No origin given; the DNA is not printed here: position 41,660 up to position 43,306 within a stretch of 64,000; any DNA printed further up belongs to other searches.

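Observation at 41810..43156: Unusual three-part fusion in the copper operon: HMA domain + CcdA/DsbD-like thiol transmembrane core + cupredoxin-like Cys/Met domain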

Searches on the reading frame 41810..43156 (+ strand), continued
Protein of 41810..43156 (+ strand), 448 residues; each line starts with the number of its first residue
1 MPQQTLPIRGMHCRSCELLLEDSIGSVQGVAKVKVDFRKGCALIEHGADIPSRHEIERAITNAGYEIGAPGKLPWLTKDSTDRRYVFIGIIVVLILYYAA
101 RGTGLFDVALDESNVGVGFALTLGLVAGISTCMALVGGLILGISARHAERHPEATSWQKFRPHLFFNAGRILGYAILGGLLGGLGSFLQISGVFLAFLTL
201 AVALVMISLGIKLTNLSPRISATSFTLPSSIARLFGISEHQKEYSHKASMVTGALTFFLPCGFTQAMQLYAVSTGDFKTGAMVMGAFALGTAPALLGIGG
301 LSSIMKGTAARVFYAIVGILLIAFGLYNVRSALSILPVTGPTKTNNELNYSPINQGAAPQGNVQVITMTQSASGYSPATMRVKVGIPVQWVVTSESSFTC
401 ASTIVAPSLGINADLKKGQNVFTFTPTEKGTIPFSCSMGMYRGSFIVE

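Call 37: fold_search(model_id=the predicted structure, library=pdb)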
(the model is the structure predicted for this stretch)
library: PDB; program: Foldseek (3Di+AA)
matches with E <= 10: 753; with E <= 0.001: 33
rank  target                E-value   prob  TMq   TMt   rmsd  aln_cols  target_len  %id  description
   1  4f2e                  3.6e-07  1.00  0.20  0.85   1.9        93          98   31  Crystal structure of the Streptococcus pneumoniae D39 copper chaperone CupA with Cu(I) (released 2013-01-30)
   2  4f2f                  5.2e-06  1.00  0.19  0.81   1.5        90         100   30  Crystal structure of the metal binding domain (MBD) of the Streptococcus pneumoniae D39 Cu(I) exporting P-type ATPase Co (released 2013-01-30)
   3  4hcf_B                2.2e-05  1.00  0.18  0.76   2.6        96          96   19  Crystal Structure of Uncharacterized Cupredoxin-like Domain Protein Cupredoxin_1 with Copper Bound from Bacillus anthr (released 2012-10-17)
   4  4hcg_A                2.8e-05  1.00  0.19  0.80   3.1        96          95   19  Uncharacterized Cupredoxin-like Domain Protein Cupredoxin_1 with Zinc bound from Bacillus anthracis (released 2012-10-17)
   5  4hci_B                3.8e-05  1.00  0.18  0.80   2.6        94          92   18  Uncharacterized Cupredoxin-like Domain Protein Cupredoxin_1 from Bacillus anthracis (released 2012-10-17)
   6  4hcf_A                4.1e-05  1.00  0.17  0.80   2.0        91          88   19  Crystal Structure of Uncharacterized Cupredoxin-like Domain Protein Cupredoxin_1 with Copper Bound from Bacillus anthr (released 2012-10-17)
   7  4hci_A                5.5e-05  1.00  0.17  0.81   2.3        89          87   18  Uncharacterized Cupredoxin-like Domain Protein Cupredoxin_1 from Bacillus anthracis (released 2012-10-17)
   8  4hcg_B                6.6e-05  1.00  0.18  0.81   1.9        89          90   18  Uncharacterized Cupredoxin-like Domain Protein Cupredoxin_1 with Zinc bound from Bacillus anthracis (released 2012-10-17)
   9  5u7n_B                1.6e-04  1.00  0.18  0.66   1.7        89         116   19  CRYSTAL STRUCTURE OF A CHIMERIC CUA DOMAIN (SUBUNIT II) OF CYTOCHROME BA3 FROM THERMUS THERMOPHILUS WITH THE AMICYANIN (released 2017-11-22)
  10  5u7n_E                1.9e-04  1.00  0.18  0.67   1.8        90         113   19  CRYSTAL STRUCTURE OF A CHIMERIC CUA DOMAIN (SUBUNIT II) OF CYTOCHROME BA3 FROM THERMUS THERMOPHILUS WITH THE AMICYANIN (released 2017-11-22)
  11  6pty_A                2.1e-04  1.00  0.19  0.67   2.0        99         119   16  Soluble model of human CuA (Tt3Lh) (released 2019-11-20)
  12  2cua_B                2.3e-04  1.00  0.18  0.58   2.2        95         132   18  THE CUA DOMAIN OF CYTOCHROME BA3 FROM THERMUS THERMOPHILUS (released 1999-05-28)
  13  2qif_A                2.4e-04  1.00  0.15  0.87   1.7        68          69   35  Crystal structure of a metallochaperone with a tetranuclear Cu(I) cluster (released 2008-07-08)
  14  5u7n_G                2.4e-04  1.00  0.18  0.69   1.6        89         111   19  CRYSTAL STRUCTURE OF A CHIMERIC CUA DOMAIN (SUBUNIT II) OF CYTOCHROME BA3 FROM THERMUS THERMOPHILUS WITH THE AMICYANIN (released 2017-11-22)
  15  2qpe_B                2.4e-04  1.00  0.18  0.46   2.1        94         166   18  An unexpected outcome of surface-engineering an integral membrane protein: Improved crystallization of cytochrome ba3  (released 2007-12-11)
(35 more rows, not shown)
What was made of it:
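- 42884..43150 (+): Extracytoplasmic CupA-type cupredoxin domain (res 359-447). Ligands are C400 (43007..43009) and C436-S-M438-G-M440 (43115..43129). Foldseek to 4F2E gives TM 0.85, rmsd 1.9 A (call 37).
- On CupA-type cupredoxin Cu(I) chaperone: 4F2F is second (call 37).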

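Call 51: find_encoding_contigs(protein=P0001, flank=8000, max_places=3)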
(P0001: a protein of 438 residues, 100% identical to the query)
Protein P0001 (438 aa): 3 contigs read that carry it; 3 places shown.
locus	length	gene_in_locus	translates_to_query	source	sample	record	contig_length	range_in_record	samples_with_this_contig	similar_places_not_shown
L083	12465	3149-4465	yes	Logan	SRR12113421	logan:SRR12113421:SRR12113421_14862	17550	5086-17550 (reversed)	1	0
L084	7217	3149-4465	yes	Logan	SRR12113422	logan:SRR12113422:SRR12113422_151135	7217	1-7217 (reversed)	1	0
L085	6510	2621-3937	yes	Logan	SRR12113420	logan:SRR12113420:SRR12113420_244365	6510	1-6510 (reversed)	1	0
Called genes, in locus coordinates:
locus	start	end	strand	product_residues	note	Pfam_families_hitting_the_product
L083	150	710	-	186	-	-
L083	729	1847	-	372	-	PF02353:CMAS, PF05175:MTS (weak), PF13489:Methyltransf_23, PF01728:FtsJ, PF08241:Methyltransf_11, PF08242:Methyltransf_12, PF13649:Methyltransf_25, PF13847:Methyltransf_31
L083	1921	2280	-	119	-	PF12732:YtxH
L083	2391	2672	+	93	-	PF02583:Trns_repr_metal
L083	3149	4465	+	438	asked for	PF00403:HMA, PF13386:DsbD_2, PF13473:Cupredoxin_1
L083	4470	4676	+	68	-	PF00403:HMA (weak)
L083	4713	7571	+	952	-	PF00403:HMA, PF00122:E1-E2_ATPase, PF00702:Hydrolase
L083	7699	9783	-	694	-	PF00122:E1-E2_ATPase, PF12710:HAD (faint), PF00702:Hydrolase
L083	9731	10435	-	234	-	PF00300:His_Phos_1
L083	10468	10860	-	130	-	-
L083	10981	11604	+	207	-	PF00156:Pribosyltran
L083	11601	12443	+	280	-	PF13793:Pribosyltran_N, PF00156:Pribosyltran, PF14572:Pribosyl_synth, PF14681:UPRTase (weak)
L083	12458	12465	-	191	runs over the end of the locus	PF01569:PAP2, PF14378:PAP2_3 (weak)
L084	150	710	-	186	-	-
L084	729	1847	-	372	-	PF02353:CMAS, PF05175:MTS (weak), PF13489:Methyltransf_23, PF01728:FtsJ, PF08241:Methyltransf_11, PF08242:Methyltransf_12, PF13649:Methyltransf_25, PF13847:Methyltransf_31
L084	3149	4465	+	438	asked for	PF00403:HMA, PF13386:DsbD_2, PF13473:Cupredoxin_1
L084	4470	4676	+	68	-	PF00403:HMA (weak)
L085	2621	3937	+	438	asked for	PF00403:HMA, PF13386:DsbD_2, PF13473:Cupredoxin_1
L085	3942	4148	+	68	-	PF00403:HMA (weak)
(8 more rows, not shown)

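Call 55: find_encoding_contigs(protein=P0037, flank=8000, max_places=2)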
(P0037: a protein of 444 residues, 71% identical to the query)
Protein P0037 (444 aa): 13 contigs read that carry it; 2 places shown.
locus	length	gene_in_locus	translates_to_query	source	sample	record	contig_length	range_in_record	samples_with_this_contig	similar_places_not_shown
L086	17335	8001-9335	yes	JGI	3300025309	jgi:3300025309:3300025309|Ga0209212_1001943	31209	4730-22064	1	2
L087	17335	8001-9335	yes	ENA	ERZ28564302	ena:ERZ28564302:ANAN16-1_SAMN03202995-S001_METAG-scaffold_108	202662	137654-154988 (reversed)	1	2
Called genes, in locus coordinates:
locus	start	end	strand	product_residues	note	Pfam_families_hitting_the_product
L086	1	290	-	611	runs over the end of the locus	PF00122:E1-E2_ATPase, PF00702:Hydrolase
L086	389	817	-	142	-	-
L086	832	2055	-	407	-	PF12704:MacB_PCD, PF02687:FtsX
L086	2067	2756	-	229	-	PF02463:SMC_N (faint), PF00005:ABC_tran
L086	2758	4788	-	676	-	PF25919:BSH_CusB (faint), PF25997:BSH_YhbJ (faint), PF25917:BSH_RND, PF25973:BSH_CzcB, PF25990:Beta-barrel_YknX (weak)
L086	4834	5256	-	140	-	-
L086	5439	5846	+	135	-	-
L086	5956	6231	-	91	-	-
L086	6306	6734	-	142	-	PF01047:MarR, PF12802:MarR_2, PF13412:HTH_24 (weak)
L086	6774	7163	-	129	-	PF01863:YgjP-like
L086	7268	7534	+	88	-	PF02583:Trns_repr_metal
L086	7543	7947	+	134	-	-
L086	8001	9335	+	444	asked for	PF00403:HMA, PF13386:DsbD_2, PF13473:Cupredoxin_1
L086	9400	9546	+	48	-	-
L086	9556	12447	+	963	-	PF00403:HMA, PF00122:E1-E2_ATPase, PF00702:Hydrolase, PF08282:Hydrolase_3 (faint)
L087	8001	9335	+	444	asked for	PF00403:HMA, PF13386:DsbD_2, PF13473:Cupredoxin_1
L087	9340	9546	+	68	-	PF00403:HMA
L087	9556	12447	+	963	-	PF00403:HMA, PF00122:E1-E2_ATPase, PF00702:Hydrolase, PF08282:Hydrolase_3 (faint)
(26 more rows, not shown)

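Call 62: search_protein_families(library=pfam, proteins=[L027:5010-5819:+, L071:4099-4941:+, L081:4953-6425:+, L082:4971-5978:+], max_evalue=0.01)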
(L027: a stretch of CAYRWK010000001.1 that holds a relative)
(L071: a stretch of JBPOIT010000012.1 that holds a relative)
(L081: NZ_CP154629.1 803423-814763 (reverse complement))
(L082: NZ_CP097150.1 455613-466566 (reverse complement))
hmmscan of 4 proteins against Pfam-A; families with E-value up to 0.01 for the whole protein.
L027:5010-5819:+ (269 aa): 4 families
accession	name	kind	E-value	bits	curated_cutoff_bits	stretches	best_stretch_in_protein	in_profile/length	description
PF13462.12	Thioredoxin_4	-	4e-18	66.6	23.2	1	92-244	3-150/165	Thioredoxin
PF01323.26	DSBA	-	3.7e-14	53.4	25.6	1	106-263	2-190/191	DSBA-like thioredoxin domain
PF13098.12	Thioredoxin_2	-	5.4e-08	33.6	27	1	100-262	3-103/104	Thioredoxin-like domain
PF00085.26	Thioredoxin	-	0.00087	19.7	23.5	0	100-137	16-53/103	Thioredoxin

L071:4099-4941:+ (280 aa): 0 families

L081:4953-6425:+ (490 aa): 4 families
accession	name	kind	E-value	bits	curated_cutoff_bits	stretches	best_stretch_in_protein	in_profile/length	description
PF13386.12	DsbD_2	-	2.3e-52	178.2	24.9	1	142-342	2-198/199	Cytochrome C biogenesis protein transmembrane region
PF00403.32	HMA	-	4.4e-12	46.6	24.8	1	19-80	1-62/62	Heavy-metal-associated domain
PF02683.22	DsbD_TM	-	3.4e-09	36.8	27.1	1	141-344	7-214/219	Cytochrome C biogenesis protein transmembrane domain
PF13473.12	Cupredoxin_1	-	4.3e-05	23.9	27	1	376-463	17-104/104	Cupredoxin-like domain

L082:4971-5978:+ (335 aa): 2 families
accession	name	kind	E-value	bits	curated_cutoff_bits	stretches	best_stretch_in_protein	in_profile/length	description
PF13386.12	DsbD_2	-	2.9e-32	112.6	24.9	1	8-214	3-198/199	Cytochrome C biogenesis protein transmembrane region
PF13473.12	Cupredoxin_1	-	1.9e-12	47.5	27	1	247-331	18-101/104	Cupredoxin-like domain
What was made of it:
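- On CcdA/DsbD thiol-disulfide transporter (PF02683, TC 5.A.1): Only 2 of 22 relatives hit it; for example the Acetoanaerobium protein scores 36.8 bits against a cutoff of 27.1 (call 62).
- Some relatives pass Pfam's DsbD_TM cutoff (call 62).
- Tried and rejected: It has paired CC motifs but no Pfam hit, so I no longer call it CcdA (call 62).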

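Call 77: search_protein_families(library=pfam, proteins=[L082:5994-6218:+], max_evalue=0.01)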
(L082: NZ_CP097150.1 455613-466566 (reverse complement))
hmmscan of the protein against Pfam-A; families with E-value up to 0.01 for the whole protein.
L082:5994-6218:+ (74 aa): 1 family
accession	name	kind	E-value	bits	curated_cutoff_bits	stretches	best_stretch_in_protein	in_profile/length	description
PF00403.32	HMA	-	7.6e-13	49.1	24.8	1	6-66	2-62/62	Heavy-metal-associated domain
